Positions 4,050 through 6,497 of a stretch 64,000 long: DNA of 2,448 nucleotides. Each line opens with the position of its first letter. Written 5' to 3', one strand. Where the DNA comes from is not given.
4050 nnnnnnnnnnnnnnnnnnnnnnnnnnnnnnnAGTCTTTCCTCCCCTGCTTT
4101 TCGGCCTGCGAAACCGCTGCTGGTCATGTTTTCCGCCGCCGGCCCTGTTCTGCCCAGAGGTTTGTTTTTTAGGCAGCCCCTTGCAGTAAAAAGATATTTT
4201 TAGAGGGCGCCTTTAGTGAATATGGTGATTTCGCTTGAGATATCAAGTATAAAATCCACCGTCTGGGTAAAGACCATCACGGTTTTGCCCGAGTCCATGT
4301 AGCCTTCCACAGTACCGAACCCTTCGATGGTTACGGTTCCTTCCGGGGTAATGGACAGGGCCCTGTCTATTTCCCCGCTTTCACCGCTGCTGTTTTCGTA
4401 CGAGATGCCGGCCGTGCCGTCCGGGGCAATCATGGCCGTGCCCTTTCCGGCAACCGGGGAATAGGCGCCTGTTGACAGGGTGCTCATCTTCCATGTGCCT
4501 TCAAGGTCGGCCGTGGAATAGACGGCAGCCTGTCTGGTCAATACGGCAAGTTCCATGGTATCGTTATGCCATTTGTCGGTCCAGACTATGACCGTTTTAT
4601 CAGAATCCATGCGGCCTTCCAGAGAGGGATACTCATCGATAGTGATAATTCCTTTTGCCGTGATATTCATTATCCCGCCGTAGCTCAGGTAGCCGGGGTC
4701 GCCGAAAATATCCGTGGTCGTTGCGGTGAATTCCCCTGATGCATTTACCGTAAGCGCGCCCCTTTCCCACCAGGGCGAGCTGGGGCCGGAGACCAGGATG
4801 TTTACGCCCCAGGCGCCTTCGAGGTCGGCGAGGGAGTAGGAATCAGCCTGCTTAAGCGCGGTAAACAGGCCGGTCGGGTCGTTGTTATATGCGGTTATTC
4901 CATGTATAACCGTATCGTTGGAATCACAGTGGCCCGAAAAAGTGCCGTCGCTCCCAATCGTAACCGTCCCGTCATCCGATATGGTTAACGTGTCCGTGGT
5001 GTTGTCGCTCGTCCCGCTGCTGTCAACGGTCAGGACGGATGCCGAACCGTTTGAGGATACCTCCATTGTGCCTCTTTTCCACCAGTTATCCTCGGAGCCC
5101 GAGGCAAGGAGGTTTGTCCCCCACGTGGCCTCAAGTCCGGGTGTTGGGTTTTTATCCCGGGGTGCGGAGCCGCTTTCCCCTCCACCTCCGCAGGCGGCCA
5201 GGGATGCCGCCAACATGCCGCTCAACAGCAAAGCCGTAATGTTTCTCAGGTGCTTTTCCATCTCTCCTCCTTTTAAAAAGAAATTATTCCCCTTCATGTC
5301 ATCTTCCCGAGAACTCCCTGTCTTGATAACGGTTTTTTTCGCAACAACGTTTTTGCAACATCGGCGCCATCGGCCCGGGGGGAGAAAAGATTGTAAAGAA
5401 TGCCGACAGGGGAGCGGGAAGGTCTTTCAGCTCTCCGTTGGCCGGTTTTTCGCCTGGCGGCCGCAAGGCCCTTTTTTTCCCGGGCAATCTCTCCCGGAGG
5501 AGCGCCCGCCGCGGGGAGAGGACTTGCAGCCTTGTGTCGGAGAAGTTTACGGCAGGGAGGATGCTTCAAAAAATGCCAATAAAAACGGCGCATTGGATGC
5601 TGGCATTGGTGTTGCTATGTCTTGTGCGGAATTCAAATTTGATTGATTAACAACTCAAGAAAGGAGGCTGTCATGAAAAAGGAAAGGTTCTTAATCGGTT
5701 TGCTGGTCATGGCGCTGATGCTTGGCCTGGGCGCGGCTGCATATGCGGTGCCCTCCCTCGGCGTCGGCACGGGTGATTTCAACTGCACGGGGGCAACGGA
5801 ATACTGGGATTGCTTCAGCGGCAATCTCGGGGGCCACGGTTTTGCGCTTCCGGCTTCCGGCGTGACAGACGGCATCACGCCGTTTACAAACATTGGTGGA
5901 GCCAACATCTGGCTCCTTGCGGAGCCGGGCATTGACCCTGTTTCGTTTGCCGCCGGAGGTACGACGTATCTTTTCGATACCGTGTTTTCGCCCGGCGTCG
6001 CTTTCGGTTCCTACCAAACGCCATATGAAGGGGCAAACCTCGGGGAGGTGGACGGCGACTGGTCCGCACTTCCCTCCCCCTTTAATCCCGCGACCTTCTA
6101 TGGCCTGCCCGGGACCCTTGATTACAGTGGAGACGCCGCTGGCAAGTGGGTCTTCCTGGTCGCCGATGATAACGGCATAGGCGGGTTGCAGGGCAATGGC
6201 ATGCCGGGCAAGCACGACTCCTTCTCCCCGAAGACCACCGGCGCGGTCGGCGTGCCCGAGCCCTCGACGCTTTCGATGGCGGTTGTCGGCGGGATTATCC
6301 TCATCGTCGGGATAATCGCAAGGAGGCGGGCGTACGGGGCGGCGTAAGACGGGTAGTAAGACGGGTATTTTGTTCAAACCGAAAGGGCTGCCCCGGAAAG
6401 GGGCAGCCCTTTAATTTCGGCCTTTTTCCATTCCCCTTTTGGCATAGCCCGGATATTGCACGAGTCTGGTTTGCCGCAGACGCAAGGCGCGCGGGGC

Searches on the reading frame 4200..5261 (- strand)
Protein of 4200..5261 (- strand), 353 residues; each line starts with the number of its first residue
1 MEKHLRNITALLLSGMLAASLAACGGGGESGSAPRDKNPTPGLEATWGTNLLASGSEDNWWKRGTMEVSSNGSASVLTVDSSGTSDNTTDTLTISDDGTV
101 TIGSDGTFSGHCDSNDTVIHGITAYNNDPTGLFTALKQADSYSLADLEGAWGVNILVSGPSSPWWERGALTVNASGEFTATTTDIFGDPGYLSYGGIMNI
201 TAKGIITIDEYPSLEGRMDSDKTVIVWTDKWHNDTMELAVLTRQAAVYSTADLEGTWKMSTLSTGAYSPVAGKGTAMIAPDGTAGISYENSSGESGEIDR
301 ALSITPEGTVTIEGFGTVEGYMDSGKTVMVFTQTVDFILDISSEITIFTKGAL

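Call 6: search_protein_families(library=ncbifam, proteins=[window:4200-5261:-])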
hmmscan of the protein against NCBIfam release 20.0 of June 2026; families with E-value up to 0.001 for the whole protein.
window:4200-5261:- (353 aa): 1 family
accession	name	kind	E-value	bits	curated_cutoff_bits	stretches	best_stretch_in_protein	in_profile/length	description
NF045517.1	halo_surf_dom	domain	0.00016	21.8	40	0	50-108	29-86/88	BGTF surface domain-containing protein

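Call 18: find_related_loci(query=window:4200-5261:-, collection=genome_contigs, flank=4000)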
Query window:4200-5261:- (353 aa) in genome_contigs; peptide patterns used: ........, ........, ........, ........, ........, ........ (x = any residue, [..] = any of these).
39 stretches matched a pattern, but none encodes a relative of the query by tblastn (E <= 1e-3).
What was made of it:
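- Tried and rejected: A scan of genome_contigs with the lipoprotein found no relatives (call 18).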

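Call 19: find_homologous_proteins(query=window:4200-5261:-, max_evalue=0.00001)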
Query window:4200-5261:- (353 aa): 10 proteins with E <= 0.00001 among 8000 candidates.
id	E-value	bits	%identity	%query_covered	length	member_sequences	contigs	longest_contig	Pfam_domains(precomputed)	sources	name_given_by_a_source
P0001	3.6e-222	755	98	100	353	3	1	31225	-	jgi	jgi:hypothetical protein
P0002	9.9e-90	319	50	88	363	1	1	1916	-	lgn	-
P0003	7.6e-85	303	48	91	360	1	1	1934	-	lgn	-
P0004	3.0e-79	285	45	99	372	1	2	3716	-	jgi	jgi:hypothetical protein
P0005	1.3e-75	273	48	86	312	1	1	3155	-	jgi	jgi:hypothetical protein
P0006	7.9e-52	194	38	88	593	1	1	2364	-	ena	-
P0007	2.3e-50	190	37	83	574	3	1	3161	-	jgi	-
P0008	6.6e-44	168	36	83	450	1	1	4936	-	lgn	-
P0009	3.1e-38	150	37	87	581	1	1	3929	PF22073.3,PF15780.12,PF07610.18,PF22544.3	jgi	jgi:hypothetical protein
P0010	2.5e-29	120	31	88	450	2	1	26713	-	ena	-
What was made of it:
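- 4200..5261 (-): Lipoprotein gene (353 aa). It has a signal peptide with lipobox LAAC followed by three all-beta repeats. It is the conserved partner of the PEP-CTERM gene. The family is rare, with 10 homologs (call 19).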

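Call 20: find_encoding_contigs(protein=P0001, flank=4000, max_places=3)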
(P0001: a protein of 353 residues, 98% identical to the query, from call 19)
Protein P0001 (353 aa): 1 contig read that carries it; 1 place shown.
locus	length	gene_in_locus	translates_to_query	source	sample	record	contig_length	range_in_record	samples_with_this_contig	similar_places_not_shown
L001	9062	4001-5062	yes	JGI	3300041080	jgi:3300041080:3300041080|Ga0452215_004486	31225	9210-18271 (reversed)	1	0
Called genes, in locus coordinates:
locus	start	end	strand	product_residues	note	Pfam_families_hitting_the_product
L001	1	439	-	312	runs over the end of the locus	PF00512:HisKA (weak), PF02518:HATPase_c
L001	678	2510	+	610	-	PF13522:GATase_6, PF13537:GATase_7, PF01380:SIS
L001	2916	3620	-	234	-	-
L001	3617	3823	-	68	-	-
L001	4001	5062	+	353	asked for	-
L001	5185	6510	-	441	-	PF03446:NAD_binding_2, PF03721:UDPG_MGDP_dh_N, PF00984:UDPG_MGDP_dh, PF03720:UDPG_MGDP_dh_C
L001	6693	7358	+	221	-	PF02163:Peptidase_M50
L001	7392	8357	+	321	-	PF00579:tRNA-synt_1b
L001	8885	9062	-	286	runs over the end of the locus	PF09719:C_GCAxxG_C_C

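Call 21: find_encoding_contigs(protein=P0004, flank=4000, max_places=3)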
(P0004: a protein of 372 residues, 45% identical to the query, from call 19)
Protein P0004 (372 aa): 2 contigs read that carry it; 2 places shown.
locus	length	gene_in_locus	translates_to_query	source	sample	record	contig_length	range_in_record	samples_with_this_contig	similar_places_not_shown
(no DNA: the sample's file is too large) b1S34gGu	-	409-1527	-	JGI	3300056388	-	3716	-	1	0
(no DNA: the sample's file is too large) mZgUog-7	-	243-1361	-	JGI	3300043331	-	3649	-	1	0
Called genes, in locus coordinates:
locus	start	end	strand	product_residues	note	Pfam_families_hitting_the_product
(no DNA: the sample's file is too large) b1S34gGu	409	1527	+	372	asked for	-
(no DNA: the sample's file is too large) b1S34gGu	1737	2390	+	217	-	PF07589:PEP_exosort_dom (weak)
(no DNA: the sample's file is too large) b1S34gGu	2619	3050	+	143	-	PF01842:ACT, PF13291:ACT_4 (faint), PF19571:ACT_8, PF22629:ACT_AHAS_ss (weak), PF01842:ACT (weak)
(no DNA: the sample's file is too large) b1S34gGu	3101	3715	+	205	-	?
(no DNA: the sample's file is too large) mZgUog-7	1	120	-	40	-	?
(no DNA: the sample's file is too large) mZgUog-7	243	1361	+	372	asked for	-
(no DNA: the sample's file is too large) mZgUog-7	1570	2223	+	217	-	PF07589:PEP_exosort_dom (weak)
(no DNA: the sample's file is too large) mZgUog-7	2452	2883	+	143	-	PF01842:ACT, PF13291:ACT_4 (faint), PF19571:ACT_8, PF22629:ACT_AHAS_ss (weak), PF01842:ACT (weak)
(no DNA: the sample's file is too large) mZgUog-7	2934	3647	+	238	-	?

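Call 22: find_encoding_contigs(protein=P0005, flank=4000, max_places=3)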
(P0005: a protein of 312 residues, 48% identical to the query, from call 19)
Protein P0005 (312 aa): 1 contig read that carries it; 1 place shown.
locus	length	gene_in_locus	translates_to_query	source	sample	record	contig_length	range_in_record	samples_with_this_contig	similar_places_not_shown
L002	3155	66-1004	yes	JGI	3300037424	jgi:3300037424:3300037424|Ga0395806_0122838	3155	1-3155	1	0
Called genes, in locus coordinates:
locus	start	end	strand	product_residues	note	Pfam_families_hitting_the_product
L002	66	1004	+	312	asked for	-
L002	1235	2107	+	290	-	PF07589:PEP_exosort_dom (weak)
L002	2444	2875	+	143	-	PF01842:ACT, PF13291:ACT_4 (faint), PF13840:ACT_7 (faint), PF19571:ACT_8, PF22629:ACT_AHAS_ss (weak), PF01842:ACT (weak)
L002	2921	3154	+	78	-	?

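Call 25: find_encoding_contigs(protein=P0002, flank=3000, max_places=2)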
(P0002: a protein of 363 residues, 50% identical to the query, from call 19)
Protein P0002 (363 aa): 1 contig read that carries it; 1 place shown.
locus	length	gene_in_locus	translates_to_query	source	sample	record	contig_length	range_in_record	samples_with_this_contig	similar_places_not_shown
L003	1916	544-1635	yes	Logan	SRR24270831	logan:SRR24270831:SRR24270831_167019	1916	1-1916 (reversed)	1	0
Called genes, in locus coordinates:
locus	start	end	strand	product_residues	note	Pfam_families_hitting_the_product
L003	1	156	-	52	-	?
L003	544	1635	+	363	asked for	-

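Call 26: find_encoding_contigs(protein=P0003, flank=3000, max_places=2)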
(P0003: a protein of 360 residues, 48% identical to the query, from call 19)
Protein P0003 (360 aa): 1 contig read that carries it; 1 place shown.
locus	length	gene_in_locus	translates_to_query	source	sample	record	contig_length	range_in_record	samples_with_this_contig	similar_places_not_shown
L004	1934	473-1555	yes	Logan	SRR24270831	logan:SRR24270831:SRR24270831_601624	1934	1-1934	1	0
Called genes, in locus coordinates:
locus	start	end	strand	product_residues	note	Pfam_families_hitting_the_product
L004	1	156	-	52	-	?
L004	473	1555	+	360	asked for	-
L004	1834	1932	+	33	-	?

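Call 40: search_protein_families(library=pfam, proteins=[window:4200-5261:-], max_evalue=0.1)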
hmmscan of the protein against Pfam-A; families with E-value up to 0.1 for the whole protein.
window:4200-5261:- (353 aa): 1 family
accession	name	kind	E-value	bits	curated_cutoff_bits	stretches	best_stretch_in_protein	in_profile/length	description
PF04519.19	Bactofilin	-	0.024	15.3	27.9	0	93-122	28-57/98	Polymer-forming cytoskeletal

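Call 52: find_encoding_contigs(protein=window:4200-5261:-, flank=1000, max_places=4)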
Protein window:4200-5261:- (353 aa): no gene with exactly this product is on record in the collection.
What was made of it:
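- Tried and rejected: The exact protein is not on record in the assembly index (call 52).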

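Call 65: predict_structure(alignment_id=A3)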
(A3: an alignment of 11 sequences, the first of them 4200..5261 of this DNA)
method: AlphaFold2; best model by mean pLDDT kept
length: 353 residues; sequences in the alignment: 11
mean_pLDDT: 84.2   pTM: 0.84
mean pLDDT of the five models: 84.2, 83.7, 82.9, 82.9, 82.8
residues with pLDDT >= 90: 225; 70-90: 71; 50-70: 19; < 50: 38
segments of 3 or more residues with pLDDT < 50: 1-38
pLDDT, mean of each block of 10 residues (from residue 1): 30 32 27 40 88 87 94 93 93 84 80 93 77 96 98 91 87 98 94 96 96 96 97 92 97 95 78 93 94 88 95 87 98 77 92 69
secondary structure, 60 per line:
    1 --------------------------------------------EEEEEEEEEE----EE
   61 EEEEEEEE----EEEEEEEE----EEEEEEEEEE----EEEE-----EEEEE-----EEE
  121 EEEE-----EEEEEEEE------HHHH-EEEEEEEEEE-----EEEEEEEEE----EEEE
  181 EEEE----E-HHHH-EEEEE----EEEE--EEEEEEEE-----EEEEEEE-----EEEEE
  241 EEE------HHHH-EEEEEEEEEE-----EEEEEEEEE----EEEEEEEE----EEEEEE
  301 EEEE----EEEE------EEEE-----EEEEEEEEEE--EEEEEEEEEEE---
elements in order: E45-54 E59-68 E73-80 E85-94 E99-102 E108-112 E118-124 E130-137 H144-147 E149-158 E164-172 E177-184 H191-194 E196-200 E205-208 E211-218 E224-230 E236-243 H250-253 E255-264 E270-278 E283-290 E295-304 E309-312 E319-322 E328-337 E340-350

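Call 69: fold_search(model_id=the predicted structure, library=pdb)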
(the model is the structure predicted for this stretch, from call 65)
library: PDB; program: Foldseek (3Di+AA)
matches with E <= 10: 1224; with E <= 0.001: 31
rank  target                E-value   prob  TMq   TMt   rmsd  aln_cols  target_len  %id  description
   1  9pa8_B                1.2e-06  1.00  0.29  0.20  19.7       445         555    7  NmTbpB and Tf protein complex (released 2026-03-04)
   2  4qq1_A                3.3e-06  1.00  0.31  0.23  20.8       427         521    6  Crystal structure of the isotype 1 Transferrin binding protein B (TbpB) from serogroup B Neisseria meningitidis (released 2015-04-01)
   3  4o3z                  8.1e-06  1.00  0.28  0.22  20.3       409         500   10  Crystal structure of the vaccine antigen Transferrin Binding Protein B (TbpB) mutant Tyr-95-Ala from Actinobacillus pleu (released 2015-01-14)
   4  4o3w_A                1.1e-05  1.00  0.28  0.20  20.8       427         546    9  Crystal structure of the vaccine antigen Transferrin Binding Protein B (TbpB) mutant Tyr-63-Ala from Actinobacillus su (released 2015-01-14)
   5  9dc4_B                1.3e-05  1.00  0.27  0.20  20.2       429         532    7  Transferrin Binding Protein A in complex with transferrin binding protein B, transferrin and globular domain of TonB (released 2026-03-04)
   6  4qq1_C                1.7e-05  1.00  0.29  0.21  20.0       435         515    7  Crystal structure of the isotype 1 Transferrin binding protein B (TbpB) from serogroup B Neisseria meningitidis (released 2015-04-01)
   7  3hol                  1.7e-05  1.00  0.26  0.19  20.7       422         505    8  The Structure of Intact Ap-TbpB (N and C lobes) (released 2009-10-06)
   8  2o62_A                2.2e-05  1.00  0.21  0.26  14.6       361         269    7  CRYSTAL STRUCTURE OF A PROTEIN WITH UNKNOWN FUNCTION FROM DUF3598 FAMILY (NPUN_R4044) FROM NOSTOC PUNCTIFORME PCC 7310 (released 2007-02-13)
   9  4o4u_B                2.8e-05  1.00  0.33  0.25  20.4       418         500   10  Crystal structure of the vaccine antigen Transferrin Binding Protein B (TbpB) mutant Trp-176-Ala from Haemophilus para (released 2015-01-14)
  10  3pqu_A                3.9e-05  1.00  0.28  0.20  20.3       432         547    9  The crystal structures of porcine pathogen AsH57_TbpB (released 2011-02-02)
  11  4o4u_A                4.1e-05  1.00  0.25  0.19  21.6       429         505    9  Crystal structure of the vaccine antigen Transferrin Binding Protein B (TbpB) mutant Trp-176-Ala from Haemophilus para (released 2015-01-14)
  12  3pqu_B                4.5e-05  1.00  0.29  0.20  20.1       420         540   10  The crystal structures of porcine pathogen AsH57_TbpB (released 2011-02-02)
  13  4o3w_B                4.5e-05  1.00  0.29  0.21  20.3       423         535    9  Crystal structure of the vaccine antigen Transferrin Binding Protein B (TbpB) mutant Tyr-63-Ala from Actinobacillus su (released 2015-01-14)
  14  9clt_B                4.7e-05  1.00  0.31  0.22  19.4       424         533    8  Transferrin Binding Protein A in complex with transferrin binding protein B and transferrin (iron bound to N lobe only (released 2026-03-11)
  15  4o4x_B                4.7e-05  1.00  0.31  0.24  19.8       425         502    9  Crystal structure of the vaccine antigen Transferrin Binding Protein B (TbpB) double mutant Tyr-167-Ala and Trp-176-Al (released 2015-01-14)
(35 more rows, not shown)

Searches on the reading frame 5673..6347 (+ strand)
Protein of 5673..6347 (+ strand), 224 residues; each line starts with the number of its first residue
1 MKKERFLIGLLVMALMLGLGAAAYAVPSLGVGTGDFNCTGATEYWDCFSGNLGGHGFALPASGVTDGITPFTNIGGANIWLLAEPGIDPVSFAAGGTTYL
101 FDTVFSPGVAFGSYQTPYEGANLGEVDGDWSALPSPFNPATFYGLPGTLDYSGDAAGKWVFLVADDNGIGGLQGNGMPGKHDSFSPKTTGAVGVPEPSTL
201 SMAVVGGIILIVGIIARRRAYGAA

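Call 6: search_protein_families(library=ncbifam, proteins=[window:5673-6347:+])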
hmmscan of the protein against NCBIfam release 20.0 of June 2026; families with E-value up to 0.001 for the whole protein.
window:5673-6347:+ (224 aa): 0 families

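Call 40: search_protein_families(library=pfam, proteins=[window:5673-6347:+], max_evalue=0.1)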
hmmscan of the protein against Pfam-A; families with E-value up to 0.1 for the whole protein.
window:5673-6347:+ (224 aa): 1 family
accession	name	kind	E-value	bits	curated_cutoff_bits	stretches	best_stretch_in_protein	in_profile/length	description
PF07589.16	PEP-CTERM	-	0.0049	17.4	20.7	1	194-219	2-24/24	PEP-CTERM motif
